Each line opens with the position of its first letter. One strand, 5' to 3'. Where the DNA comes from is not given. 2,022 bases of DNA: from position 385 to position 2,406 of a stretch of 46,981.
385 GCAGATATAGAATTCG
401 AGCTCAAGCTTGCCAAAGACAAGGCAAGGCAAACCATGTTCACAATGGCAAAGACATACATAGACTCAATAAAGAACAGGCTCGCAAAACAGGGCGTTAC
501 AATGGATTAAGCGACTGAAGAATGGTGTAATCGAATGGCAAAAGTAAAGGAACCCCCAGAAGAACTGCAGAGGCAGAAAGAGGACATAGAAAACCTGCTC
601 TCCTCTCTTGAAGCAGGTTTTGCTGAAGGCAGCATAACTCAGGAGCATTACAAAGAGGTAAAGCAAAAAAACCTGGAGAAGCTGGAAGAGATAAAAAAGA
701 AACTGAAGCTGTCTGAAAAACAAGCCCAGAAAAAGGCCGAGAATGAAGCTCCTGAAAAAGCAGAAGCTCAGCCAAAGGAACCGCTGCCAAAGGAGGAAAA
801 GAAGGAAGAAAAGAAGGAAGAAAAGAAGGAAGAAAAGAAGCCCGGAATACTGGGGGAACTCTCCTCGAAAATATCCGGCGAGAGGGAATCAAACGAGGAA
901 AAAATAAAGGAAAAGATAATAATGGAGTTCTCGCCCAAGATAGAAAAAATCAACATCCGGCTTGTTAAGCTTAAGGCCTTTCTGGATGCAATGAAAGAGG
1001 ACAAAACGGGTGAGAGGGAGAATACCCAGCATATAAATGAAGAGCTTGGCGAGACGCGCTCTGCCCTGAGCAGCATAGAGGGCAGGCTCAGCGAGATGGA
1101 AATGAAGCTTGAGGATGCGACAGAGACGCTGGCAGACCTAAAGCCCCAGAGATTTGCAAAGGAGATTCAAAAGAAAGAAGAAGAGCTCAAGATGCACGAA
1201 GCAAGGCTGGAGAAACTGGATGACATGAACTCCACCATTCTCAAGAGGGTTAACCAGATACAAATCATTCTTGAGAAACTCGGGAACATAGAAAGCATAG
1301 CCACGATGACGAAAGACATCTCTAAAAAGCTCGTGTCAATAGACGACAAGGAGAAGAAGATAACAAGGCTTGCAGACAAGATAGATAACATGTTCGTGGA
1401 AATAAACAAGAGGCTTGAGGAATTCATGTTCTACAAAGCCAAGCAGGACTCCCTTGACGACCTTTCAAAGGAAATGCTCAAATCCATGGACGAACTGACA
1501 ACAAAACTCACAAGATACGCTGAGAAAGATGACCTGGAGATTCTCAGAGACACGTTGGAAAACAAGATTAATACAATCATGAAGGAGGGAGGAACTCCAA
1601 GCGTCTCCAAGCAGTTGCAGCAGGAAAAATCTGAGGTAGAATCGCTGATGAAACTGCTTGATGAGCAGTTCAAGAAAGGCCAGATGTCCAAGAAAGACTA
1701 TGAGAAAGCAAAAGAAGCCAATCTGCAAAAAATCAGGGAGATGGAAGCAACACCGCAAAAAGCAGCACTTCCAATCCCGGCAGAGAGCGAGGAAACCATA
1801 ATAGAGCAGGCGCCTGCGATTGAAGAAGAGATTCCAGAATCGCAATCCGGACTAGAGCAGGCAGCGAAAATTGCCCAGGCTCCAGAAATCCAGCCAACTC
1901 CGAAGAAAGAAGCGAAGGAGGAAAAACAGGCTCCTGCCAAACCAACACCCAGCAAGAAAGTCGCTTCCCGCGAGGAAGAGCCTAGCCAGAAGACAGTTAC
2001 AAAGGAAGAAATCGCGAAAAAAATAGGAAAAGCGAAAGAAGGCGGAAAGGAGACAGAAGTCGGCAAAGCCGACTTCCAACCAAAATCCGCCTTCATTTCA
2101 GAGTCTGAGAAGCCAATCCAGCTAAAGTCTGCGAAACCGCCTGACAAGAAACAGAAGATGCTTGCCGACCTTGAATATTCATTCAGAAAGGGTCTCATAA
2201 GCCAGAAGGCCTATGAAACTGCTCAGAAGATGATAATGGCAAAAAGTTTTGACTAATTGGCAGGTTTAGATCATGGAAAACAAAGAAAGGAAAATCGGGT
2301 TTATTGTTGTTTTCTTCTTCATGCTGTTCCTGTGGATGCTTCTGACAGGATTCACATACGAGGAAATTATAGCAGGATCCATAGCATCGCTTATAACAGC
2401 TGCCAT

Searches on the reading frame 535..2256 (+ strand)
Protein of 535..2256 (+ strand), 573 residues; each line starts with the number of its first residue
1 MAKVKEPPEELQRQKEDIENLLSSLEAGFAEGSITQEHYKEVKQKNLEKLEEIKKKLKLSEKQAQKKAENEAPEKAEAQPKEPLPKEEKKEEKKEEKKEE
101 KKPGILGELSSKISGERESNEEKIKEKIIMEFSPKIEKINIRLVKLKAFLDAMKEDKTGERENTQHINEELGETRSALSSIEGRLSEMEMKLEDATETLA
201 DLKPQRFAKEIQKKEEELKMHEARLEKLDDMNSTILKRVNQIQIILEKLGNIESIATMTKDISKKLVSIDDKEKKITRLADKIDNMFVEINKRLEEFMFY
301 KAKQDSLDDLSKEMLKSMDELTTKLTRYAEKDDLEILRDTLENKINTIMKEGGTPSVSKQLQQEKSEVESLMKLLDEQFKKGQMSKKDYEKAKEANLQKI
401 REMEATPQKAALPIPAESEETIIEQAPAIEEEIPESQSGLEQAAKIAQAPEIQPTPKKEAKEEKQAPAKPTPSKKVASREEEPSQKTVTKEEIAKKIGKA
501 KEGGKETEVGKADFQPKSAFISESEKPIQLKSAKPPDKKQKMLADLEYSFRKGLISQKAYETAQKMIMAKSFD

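Call 24: search_protein_families(library=pfam, proteins=[window:535-2256:+])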
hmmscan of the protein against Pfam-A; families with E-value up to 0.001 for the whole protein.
window:535-2256:+ (573 aa): 0 families

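Call 61: find_homologous_proteins(query=window:535-2253:+, max_evalue=0.00001)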
Query window:535-2253:+ (573 aa): 36 proteins with E <= 0.00001 among 8000 candidates.
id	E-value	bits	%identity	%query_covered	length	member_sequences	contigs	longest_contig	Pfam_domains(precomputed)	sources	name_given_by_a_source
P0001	2.6e-242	823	77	100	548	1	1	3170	-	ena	-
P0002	1.7e-238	811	76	100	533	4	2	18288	-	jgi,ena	-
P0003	5.1e-229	780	76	100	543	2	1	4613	-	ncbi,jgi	jgi:uncharacterized membrane protein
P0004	9.6e-208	709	69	100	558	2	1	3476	-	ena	-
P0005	4.1e-207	707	66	99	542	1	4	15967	-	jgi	jgi:hypothetical protein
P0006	2.5e-205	701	66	100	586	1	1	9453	-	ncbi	-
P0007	6.8e-197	674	65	100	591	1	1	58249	-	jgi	jgi:hypothetical protein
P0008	4.0e-194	664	64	100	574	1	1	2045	-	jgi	jgi:hypothetical protein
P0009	2.2e-183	629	60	99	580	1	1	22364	-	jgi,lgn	jgi:hypothetical protein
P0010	2.5e-180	619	61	99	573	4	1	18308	-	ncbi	-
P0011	1.4e-174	600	61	99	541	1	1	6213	-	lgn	-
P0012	1.6e-171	590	56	100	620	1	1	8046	-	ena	-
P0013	1.5e-170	587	58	100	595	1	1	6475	PF05120.18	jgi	jgi:ElaB/YqjD/DUF883 family membrane-anchored ribosome-binding protein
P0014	3.9e-170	585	59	99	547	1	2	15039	PF05120.18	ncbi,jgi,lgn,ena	-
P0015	1.9e-169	583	61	100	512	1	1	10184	-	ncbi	ncbi:MAG: hypothetical protein QW286_00340 [Candidatus Aenigmatarchaeota archaeon]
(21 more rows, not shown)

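Call 65: find_encoding_contigs(protein=P0002, flank=10000, max_places=3)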
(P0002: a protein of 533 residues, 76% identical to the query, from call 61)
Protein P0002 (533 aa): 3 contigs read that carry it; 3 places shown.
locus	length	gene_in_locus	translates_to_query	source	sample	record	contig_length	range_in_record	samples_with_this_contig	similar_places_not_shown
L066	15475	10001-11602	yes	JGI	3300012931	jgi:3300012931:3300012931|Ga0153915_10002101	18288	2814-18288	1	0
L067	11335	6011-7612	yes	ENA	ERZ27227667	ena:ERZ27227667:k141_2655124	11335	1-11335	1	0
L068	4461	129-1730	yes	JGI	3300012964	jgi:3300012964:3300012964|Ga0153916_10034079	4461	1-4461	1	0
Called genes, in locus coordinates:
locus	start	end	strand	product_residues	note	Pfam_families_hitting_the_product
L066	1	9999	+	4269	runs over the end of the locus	?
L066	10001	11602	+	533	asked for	-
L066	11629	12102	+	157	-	PF01899:MNHE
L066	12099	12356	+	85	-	PF04066:MrpF_PhaF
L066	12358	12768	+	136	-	PF03334:PhaG_MnhG_YufB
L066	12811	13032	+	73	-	PF00808:CBFD_NFYB_HMF (weak), PF15511:CENP-T_C (weak), PF15630:CENP-S (weak)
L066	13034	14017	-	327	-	PF01916:DS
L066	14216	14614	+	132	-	PF21485:IF5A-like_N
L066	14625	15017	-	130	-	-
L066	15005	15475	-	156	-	?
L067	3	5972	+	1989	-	?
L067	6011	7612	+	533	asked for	-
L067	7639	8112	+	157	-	PF01899:MNHE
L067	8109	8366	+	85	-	PF04066:MrpF_PhaF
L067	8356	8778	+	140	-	PF03334:PhaG_MnhG_YufB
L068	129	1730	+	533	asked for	-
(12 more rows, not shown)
